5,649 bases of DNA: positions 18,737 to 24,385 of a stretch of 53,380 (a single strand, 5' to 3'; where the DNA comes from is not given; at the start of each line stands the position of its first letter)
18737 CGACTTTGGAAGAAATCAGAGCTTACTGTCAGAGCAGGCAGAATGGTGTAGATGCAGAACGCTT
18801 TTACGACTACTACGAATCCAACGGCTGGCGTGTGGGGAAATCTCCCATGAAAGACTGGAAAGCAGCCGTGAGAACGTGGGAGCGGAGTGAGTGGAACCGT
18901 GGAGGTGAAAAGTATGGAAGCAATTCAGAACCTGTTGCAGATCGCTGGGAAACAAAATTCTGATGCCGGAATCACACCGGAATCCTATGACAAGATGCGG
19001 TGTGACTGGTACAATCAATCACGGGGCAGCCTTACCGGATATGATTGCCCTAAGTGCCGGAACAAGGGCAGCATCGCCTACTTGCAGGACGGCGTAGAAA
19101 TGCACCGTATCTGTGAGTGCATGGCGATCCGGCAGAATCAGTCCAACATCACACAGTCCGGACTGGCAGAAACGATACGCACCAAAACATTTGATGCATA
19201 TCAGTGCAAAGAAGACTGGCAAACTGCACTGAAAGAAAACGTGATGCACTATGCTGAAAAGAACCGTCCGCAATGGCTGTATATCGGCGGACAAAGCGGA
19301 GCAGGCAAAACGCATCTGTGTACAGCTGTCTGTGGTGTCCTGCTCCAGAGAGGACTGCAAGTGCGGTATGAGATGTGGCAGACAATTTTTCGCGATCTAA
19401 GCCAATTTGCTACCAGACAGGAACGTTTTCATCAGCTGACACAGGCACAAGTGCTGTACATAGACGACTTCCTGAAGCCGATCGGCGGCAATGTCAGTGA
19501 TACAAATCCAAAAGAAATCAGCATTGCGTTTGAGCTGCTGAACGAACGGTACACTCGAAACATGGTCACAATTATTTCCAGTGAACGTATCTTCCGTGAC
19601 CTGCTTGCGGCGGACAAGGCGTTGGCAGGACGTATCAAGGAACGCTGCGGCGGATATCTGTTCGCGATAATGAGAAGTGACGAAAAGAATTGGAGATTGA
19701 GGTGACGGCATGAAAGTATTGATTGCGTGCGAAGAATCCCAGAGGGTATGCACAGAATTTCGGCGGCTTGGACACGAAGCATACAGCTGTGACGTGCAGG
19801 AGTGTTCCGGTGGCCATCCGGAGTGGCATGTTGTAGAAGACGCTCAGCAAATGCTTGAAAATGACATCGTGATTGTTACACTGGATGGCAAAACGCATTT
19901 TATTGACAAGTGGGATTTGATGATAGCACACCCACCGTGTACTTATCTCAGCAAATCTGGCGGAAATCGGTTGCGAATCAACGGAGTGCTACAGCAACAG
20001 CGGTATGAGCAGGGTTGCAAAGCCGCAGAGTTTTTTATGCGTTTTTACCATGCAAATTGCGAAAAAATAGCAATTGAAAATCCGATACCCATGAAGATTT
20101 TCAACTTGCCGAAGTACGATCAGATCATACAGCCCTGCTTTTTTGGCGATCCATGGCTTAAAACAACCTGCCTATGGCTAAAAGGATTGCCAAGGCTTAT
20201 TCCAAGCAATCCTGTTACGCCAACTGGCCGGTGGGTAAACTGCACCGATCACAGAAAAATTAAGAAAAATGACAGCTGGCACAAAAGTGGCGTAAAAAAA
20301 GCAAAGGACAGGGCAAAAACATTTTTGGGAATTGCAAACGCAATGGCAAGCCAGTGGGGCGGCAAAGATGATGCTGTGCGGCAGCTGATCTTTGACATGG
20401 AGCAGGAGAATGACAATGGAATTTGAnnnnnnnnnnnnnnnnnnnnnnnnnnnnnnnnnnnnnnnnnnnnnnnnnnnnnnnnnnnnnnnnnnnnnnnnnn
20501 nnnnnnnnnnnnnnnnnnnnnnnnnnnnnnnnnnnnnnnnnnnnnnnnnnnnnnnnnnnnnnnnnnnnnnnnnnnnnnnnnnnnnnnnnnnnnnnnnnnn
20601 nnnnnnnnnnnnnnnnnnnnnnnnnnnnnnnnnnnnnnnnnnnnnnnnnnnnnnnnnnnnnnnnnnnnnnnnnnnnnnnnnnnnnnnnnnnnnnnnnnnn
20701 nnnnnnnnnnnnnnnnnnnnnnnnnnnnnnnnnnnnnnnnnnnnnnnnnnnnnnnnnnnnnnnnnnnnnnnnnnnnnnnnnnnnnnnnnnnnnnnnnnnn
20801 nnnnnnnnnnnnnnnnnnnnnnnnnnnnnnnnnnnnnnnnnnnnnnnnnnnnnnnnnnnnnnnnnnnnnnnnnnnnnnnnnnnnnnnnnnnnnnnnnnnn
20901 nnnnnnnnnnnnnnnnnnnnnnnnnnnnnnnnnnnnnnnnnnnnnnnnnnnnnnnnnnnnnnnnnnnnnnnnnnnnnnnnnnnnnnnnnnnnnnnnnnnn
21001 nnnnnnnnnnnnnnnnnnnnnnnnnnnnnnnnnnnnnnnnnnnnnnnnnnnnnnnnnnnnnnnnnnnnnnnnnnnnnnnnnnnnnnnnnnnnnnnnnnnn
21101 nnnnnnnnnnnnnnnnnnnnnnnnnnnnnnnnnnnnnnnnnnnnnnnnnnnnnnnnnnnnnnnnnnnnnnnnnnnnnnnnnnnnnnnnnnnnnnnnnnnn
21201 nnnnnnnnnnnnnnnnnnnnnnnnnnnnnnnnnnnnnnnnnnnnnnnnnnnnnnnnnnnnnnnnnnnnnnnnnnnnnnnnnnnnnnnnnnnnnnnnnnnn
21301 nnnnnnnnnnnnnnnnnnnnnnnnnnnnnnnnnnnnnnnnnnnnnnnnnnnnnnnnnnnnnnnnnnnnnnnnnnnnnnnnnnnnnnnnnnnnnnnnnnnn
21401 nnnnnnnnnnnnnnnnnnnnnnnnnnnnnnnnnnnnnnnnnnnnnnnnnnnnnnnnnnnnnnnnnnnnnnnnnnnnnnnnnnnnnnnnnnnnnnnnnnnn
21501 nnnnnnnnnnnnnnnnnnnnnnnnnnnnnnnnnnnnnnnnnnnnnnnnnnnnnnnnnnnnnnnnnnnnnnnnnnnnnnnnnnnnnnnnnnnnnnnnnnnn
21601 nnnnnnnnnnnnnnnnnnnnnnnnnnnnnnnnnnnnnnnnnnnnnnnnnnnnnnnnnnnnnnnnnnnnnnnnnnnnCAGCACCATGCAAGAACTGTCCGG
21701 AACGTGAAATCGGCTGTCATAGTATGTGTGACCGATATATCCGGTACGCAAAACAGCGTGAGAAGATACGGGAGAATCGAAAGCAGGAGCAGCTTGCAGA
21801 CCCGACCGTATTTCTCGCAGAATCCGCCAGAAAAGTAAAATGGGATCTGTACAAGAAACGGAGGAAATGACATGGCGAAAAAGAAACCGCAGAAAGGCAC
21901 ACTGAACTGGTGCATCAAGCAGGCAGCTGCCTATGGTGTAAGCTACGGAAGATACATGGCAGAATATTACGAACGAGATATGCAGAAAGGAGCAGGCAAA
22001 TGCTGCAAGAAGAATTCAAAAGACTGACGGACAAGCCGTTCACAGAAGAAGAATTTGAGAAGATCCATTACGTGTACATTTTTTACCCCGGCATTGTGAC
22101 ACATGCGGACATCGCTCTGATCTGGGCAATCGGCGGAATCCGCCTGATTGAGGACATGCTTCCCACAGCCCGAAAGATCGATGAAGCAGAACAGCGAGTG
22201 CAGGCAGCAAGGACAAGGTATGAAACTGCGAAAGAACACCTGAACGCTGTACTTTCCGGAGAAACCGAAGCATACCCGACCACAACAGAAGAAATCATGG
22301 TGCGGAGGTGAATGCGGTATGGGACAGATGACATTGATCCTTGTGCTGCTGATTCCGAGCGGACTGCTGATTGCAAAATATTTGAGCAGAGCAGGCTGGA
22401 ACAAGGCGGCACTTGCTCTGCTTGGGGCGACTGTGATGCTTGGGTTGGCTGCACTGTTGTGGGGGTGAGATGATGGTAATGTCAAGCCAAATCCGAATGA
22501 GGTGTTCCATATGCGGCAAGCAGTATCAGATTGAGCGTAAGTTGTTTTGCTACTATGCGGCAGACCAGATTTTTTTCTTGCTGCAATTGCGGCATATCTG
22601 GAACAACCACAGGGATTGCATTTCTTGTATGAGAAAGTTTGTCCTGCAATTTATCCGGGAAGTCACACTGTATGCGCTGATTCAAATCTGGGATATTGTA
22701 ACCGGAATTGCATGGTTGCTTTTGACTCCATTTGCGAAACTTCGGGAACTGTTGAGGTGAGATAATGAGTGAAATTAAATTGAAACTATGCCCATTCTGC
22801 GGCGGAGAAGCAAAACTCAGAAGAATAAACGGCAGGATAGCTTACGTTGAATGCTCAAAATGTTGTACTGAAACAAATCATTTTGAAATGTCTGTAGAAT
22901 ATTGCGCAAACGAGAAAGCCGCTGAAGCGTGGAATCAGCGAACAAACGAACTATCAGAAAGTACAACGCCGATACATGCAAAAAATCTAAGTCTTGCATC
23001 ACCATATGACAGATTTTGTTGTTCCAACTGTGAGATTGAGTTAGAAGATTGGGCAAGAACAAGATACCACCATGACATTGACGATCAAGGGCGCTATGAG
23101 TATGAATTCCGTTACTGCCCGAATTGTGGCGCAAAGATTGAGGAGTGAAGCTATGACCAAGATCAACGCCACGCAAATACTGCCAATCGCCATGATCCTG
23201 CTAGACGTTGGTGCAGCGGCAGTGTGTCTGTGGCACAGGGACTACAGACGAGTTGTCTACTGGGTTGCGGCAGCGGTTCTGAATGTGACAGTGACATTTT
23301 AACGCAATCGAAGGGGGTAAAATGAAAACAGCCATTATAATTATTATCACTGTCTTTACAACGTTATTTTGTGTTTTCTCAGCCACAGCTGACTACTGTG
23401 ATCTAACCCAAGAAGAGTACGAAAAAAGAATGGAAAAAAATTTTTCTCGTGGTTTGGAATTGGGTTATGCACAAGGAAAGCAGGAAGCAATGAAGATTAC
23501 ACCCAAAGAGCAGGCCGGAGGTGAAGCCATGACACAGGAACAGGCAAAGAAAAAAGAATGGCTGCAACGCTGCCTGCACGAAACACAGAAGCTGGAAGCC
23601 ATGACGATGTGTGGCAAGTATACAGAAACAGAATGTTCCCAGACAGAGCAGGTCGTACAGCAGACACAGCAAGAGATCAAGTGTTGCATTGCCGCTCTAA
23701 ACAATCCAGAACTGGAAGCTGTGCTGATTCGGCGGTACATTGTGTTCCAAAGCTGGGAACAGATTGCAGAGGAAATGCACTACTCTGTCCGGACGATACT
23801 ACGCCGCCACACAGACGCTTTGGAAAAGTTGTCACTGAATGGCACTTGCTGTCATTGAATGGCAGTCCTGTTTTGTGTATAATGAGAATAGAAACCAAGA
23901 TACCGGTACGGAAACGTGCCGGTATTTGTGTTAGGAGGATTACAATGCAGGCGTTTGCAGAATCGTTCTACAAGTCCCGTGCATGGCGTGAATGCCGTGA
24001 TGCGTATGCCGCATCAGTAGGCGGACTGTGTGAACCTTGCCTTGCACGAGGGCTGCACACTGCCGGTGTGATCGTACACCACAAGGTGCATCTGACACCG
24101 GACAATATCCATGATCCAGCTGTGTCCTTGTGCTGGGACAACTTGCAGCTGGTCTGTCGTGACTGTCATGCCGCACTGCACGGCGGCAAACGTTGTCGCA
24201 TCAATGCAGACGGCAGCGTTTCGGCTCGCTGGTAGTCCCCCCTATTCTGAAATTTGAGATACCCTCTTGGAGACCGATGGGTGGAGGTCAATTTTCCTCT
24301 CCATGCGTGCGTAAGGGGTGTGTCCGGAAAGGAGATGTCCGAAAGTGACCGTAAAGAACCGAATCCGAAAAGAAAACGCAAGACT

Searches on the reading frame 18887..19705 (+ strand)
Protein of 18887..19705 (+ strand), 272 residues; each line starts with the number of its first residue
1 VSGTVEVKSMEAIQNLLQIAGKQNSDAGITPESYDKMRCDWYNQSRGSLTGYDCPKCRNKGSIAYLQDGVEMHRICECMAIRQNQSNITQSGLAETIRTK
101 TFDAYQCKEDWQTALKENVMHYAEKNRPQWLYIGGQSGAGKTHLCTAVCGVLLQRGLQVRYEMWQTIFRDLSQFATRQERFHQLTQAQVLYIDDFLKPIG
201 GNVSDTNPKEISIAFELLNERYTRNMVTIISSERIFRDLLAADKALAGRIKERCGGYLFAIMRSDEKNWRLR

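Call 52: search_protein_families(library=pfam, proteins=[window:18887-19705:+], max_evalue=0.01)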
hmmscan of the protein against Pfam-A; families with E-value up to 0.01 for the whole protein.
window:18887-19705:+ (272 aa): 7 families
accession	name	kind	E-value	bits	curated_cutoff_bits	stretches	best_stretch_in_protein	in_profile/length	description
PF01695.23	IstB_IS21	-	5.4e-08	33.1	24.1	1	124-238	88-198/238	IstB-like ATP binding protein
PF20720.3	nSTAND3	-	7.9e-05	22.8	27.2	1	124-241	15-120/155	Novel STAND NTPase 3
PF13191.12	AAA_16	-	0.00012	23.1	32.6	1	112-189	9-91/167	AAA ATPase domain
PF01637.24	ATPase_2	-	0.00018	21.8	33.2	0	188-250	112-174/225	ATPase domain predominantly from Archaea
PF00308.24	Bac_DnaA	-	0.0014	19.3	23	1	121-250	28-155/162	Bacterial DnaA ATPAse domain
PF05673.19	DUF815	-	0.0015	18.1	23.8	1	95-195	20-116/249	Protein of unknown function (DUF815)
PF06414.18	Zeta_toxin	-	0.0021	18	22.3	1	120-152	9-40/199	Zeta toxin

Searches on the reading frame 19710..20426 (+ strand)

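Call 12: search_protein_families(library=phrogs, proteins=[window:19710-20426:+], max_evalue=0.00001)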
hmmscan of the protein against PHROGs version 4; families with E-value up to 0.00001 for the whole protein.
window:19710-20426:+ (238 aa): 2 families
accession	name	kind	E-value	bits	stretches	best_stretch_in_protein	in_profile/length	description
phrog_757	-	other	1.8e-52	178.9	1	1-222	15-224/247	DNA methyltransferase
phrog_27471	-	unknown function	2e-22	80.2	1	115-217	3-93/93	-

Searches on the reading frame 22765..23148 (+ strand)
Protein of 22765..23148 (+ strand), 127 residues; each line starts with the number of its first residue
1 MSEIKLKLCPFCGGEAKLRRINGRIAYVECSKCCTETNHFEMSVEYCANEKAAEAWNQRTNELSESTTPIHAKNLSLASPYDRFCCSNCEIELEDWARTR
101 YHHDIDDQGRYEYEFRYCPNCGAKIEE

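Call 52: search_protein_families(library=pfam, proteins=[window:22765-23148:+], max_evalue=0.01)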
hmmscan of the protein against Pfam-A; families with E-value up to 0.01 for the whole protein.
window:22765-23148:+ (127 aa): 3 families
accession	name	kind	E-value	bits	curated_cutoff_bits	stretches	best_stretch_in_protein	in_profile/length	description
PF14354.12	Lar_restr_allev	-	2.2e-12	47.5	28.6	1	5-60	2-58/58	Restriction alleviation protein Lar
PF12760.12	Zn_ribbon_IS1595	-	0.0014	19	25.4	1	9-35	21-45/46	Transposase zinc-ribbon domain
PF22400.1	DUF6980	-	0.0045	17.6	27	0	81-126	19-63/99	Domain of unknown function (DUF6980)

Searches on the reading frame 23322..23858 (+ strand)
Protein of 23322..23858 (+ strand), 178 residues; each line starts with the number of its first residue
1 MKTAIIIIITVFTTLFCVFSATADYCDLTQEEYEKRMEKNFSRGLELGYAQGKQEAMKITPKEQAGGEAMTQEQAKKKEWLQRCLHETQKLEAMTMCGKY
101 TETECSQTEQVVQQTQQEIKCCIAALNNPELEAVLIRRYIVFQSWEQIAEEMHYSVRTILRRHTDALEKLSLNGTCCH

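Call 52: search_protein_families(library=pfam, proteins=[window:23322-23858:+], max_evalue=0.01)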
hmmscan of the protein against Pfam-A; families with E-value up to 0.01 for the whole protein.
window:23322-23858:+ (178 aa): 3 families
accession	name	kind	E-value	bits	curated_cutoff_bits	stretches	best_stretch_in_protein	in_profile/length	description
PF04545.22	Sigma70_r4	-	0.00013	21.9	24.1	1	130-170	8-48/50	Sigma-70, region 4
PF07374.17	DUF1492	-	0.00055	20.5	21.5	1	107-170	37-99/100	Protein of unknown function (DUF1492)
PF08281.18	Sigma70_r4_2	-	0.0022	18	25.7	1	117-170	2-54/54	Sigma-70, region 4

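Call 107: search_protein_families(library=phrogs, proteins=[window:23322-23858:+], max_evalue=0.001)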
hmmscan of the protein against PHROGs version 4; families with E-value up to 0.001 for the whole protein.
window:23322-23858:+ (178 aa): 3 families
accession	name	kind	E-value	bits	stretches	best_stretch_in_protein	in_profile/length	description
phrog_36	-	transcription regulation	3.8e-13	50.6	1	104-171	118-184/220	transcriptional regulator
phrog_248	-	transcription regulation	3.6e-07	31.4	1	105-169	63-132/161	transcriptional activator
phrog_79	-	transcription regulation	8.8e-05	23.2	1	111-165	71-128/156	anti-termination protein Q-like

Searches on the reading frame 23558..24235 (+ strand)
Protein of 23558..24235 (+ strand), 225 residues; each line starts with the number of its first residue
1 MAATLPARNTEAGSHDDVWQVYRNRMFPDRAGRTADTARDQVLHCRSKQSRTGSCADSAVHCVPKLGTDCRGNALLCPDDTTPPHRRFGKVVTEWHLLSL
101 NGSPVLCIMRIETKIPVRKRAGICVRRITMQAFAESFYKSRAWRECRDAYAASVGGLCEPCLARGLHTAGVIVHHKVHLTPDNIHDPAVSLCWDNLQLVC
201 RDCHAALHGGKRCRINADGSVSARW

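Call 12: search_protein_families(library=phrogs, proteins=[window:23558-24235:+], max_evalue=0.00001)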
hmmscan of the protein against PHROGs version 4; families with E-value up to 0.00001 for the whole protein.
window:23558-24235:+ (225 aa): 5 families
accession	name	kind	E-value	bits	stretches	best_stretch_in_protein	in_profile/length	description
phrog_119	-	DNA, RNA and nucleotide metabolism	2.9e-17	63.6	1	122-215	170-262/443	HNH endonuclease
phrog_144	-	DNA, RNA and nucleotide metabolism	1.6e-15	58.2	1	134-211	63-136/175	HNH endonuclease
phrog_4581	-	head and packaging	1.3e-11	45.5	1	127-207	37-108/395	terminase small subunit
phrog_589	-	DNA, RNA and nucleotide metabolism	1.9e-09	38.5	1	134-216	70-147/179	HNH endonuclease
phrog_5956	-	DNA, RNA and nucleotide metabolism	1.5e-07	32.2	1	127-207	31-107/138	HNH endonuclease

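Call 52: search_protein_families(library=pfam, proteins=[window:23558-24235:+], max_evalue=0.01)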
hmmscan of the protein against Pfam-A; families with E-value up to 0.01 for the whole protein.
window:23558-24235:+ (225 aa): 1 family
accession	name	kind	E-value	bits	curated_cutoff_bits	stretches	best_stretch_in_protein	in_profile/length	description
PF01844.29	HNH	-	1.9e-05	25.1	21.4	1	158-208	1-45/47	HNH endonuclease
